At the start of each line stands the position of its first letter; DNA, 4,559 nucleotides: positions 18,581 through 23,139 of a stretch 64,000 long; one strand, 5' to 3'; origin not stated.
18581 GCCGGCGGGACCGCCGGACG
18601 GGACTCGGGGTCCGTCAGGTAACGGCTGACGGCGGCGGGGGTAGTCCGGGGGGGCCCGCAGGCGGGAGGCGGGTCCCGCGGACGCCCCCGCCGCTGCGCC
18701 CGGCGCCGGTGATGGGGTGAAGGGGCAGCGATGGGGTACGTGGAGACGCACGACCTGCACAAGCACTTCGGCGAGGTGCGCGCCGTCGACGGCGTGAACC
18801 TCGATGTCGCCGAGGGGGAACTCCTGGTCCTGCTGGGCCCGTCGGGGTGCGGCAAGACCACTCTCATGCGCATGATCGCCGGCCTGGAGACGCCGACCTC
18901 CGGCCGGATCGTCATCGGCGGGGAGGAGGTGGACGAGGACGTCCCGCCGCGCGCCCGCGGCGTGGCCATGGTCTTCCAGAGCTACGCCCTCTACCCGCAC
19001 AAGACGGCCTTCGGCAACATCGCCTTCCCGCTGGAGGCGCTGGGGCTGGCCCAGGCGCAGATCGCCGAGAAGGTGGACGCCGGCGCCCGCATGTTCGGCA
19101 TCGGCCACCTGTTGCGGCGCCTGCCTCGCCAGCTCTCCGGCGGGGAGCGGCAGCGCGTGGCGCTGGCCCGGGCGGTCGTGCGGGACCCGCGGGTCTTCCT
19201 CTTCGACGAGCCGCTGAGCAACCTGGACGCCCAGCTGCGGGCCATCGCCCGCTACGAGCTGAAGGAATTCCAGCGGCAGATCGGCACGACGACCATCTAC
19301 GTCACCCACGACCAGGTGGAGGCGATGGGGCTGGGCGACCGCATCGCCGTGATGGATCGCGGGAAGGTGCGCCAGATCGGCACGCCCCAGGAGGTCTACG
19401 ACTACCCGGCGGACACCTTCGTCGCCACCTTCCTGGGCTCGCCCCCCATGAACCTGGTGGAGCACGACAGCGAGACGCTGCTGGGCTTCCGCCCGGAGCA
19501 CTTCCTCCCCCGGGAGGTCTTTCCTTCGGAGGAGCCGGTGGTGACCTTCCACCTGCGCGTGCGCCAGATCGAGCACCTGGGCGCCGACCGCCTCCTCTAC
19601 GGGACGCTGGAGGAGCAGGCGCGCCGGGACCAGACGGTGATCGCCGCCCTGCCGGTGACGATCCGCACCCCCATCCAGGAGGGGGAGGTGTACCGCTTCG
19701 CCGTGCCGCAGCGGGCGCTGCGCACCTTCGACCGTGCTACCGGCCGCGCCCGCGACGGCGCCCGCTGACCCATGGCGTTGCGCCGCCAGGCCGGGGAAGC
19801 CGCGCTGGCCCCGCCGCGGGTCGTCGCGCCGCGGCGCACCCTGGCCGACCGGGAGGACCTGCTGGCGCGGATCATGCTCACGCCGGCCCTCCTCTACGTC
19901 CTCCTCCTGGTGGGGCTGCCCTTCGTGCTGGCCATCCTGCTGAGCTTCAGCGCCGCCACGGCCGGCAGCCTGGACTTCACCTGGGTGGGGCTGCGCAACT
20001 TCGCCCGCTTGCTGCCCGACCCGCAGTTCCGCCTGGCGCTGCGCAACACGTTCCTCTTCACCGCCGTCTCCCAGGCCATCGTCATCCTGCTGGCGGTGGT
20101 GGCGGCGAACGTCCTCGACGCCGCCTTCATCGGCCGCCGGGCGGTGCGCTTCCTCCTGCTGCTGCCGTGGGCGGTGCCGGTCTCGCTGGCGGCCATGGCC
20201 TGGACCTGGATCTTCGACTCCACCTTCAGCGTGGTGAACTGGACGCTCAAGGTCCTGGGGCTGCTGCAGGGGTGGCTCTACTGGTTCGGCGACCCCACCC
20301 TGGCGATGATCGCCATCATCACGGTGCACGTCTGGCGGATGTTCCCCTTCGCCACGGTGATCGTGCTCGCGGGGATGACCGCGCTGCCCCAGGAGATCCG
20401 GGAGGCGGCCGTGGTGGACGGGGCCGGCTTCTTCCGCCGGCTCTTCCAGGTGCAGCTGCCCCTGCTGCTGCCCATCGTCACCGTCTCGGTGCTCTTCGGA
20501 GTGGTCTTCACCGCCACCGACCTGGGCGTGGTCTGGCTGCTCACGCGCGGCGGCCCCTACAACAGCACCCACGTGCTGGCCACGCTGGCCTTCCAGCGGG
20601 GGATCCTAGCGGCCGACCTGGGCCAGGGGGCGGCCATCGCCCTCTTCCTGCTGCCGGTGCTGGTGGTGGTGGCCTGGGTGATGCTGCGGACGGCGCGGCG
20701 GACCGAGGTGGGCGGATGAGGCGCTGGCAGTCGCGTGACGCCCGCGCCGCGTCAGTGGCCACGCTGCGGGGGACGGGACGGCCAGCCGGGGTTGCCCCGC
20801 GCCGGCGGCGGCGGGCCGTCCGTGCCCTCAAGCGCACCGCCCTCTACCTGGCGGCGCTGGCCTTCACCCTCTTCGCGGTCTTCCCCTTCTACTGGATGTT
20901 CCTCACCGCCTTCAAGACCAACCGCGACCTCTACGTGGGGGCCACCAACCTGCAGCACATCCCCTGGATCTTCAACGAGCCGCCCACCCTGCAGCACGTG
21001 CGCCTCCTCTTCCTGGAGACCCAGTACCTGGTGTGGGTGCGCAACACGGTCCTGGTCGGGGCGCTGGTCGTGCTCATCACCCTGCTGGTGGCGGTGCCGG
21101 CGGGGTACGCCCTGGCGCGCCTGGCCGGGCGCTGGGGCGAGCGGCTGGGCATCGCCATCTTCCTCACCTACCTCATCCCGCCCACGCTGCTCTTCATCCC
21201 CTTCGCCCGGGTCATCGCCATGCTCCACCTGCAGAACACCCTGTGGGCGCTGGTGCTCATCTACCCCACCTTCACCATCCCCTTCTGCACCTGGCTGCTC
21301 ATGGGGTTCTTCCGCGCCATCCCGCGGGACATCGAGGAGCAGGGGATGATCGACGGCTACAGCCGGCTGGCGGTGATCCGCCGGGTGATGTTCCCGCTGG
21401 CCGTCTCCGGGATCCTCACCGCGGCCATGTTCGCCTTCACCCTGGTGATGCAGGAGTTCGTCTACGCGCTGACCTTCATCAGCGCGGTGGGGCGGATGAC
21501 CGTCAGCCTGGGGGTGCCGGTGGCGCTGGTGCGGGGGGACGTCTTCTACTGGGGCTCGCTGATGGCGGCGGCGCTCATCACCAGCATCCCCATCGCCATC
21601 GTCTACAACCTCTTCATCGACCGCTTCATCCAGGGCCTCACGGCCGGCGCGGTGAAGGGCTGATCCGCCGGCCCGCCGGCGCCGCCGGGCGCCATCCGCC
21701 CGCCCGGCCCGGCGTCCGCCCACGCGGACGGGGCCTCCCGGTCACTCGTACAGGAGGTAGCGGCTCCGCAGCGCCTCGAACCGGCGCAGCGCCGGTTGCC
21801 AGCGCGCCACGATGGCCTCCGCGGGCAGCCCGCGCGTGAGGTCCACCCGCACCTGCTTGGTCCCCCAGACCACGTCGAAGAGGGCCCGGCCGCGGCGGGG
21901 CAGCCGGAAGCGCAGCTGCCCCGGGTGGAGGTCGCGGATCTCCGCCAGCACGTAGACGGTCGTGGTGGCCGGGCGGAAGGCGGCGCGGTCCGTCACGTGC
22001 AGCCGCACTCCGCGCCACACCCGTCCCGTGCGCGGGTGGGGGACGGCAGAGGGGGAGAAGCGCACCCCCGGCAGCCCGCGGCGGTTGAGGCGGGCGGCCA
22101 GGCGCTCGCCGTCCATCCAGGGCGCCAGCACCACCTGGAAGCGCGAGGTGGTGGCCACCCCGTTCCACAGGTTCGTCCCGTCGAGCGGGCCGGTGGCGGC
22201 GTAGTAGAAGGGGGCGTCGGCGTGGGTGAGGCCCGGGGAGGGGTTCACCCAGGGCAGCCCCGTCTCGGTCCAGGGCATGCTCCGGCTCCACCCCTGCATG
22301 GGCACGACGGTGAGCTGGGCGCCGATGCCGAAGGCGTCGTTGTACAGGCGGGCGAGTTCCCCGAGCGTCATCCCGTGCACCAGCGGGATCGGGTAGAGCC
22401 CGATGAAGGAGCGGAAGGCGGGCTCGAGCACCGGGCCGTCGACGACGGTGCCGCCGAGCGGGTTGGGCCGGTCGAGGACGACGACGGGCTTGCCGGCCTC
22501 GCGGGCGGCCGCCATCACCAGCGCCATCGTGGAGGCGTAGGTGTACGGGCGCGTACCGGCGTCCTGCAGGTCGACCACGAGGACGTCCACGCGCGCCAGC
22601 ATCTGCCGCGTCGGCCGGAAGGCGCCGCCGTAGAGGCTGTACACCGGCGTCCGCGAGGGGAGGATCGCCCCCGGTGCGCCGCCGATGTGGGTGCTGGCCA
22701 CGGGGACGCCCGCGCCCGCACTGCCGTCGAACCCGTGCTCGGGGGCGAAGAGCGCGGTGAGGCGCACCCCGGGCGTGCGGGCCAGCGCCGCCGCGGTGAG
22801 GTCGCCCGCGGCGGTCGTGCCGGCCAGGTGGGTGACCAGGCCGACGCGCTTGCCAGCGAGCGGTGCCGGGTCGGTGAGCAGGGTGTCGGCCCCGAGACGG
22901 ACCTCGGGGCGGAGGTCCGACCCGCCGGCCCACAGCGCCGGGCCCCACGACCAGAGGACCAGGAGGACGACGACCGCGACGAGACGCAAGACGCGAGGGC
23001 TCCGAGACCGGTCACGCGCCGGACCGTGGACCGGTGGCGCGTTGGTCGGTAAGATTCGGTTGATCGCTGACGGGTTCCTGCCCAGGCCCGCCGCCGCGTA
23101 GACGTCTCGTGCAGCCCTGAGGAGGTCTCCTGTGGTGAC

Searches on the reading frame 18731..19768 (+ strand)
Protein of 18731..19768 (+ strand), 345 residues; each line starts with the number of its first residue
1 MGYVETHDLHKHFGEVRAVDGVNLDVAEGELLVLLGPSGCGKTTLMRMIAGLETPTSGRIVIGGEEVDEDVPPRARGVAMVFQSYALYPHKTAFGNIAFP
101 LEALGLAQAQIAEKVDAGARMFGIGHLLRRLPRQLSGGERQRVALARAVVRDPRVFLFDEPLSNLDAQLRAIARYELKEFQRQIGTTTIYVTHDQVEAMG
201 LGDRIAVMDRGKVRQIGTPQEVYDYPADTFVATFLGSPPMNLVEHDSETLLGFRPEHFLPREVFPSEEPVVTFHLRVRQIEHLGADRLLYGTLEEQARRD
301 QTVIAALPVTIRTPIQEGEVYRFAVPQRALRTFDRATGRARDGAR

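Call 42: search_protein_families(library=pfam, proteins=[window:18731-19768:+], max_evalue=0.000001)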
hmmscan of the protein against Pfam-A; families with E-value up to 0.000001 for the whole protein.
window:18731-19768:+ (345 aa): 1 family
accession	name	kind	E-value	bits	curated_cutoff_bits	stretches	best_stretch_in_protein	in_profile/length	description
PF00005.33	ABC_tran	-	3.5e-35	122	25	1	20-162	2-136/137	ABC transporter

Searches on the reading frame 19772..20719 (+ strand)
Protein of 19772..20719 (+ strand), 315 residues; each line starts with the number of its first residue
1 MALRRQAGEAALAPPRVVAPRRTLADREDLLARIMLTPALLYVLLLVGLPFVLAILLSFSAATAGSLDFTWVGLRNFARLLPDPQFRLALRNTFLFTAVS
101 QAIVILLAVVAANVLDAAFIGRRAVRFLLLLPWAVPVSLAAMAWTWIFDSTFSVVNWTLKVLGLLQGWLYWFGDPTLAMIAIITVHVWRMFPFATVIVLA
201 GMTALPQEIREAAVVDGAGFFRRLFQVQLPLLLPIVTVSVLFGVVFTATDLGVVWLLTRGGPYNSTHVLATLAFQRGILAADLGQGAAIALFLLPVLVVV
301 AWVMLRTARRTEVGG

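Call 42: search_protein_families(library=pfam, proteins=[window:19772-20719:+], max_evalue=0.000001)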
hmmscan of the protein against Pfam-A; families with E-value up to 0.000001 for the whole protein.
window:19772-20719:+ (315 aa): 1 family
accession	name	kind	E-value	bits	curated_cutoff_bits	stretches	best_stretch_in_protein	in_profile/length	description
PF00528.27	BPD_transp_1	-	3.9e-14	53.2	26.4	1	105-311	2-182/184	Binding-protein-dependent transport system inner membrane component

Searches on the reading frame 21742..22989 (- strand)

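Call 42: search_protein_families(library=pfam, proteins=[window:21742-22989:-], max_evalue=0.000001)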
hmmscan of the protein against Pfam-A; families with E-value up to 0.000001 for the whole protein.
window:21742-22989:- (415 aa): 2 families
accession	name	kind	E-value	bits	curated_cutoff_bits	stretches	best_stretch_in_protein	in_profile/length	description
PF07075.17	NamZ_N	-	1.3e-72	243.9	26.9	1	49-256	1-201/203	Exo-beta-N-acetylmuramidase NamZ, N-terminal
PF20732.2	NamZ_C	-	3.8e-35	122.3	25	1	261-414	1-152/152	Exo-beta-N-acetylmuramidase NamZ, C-terminal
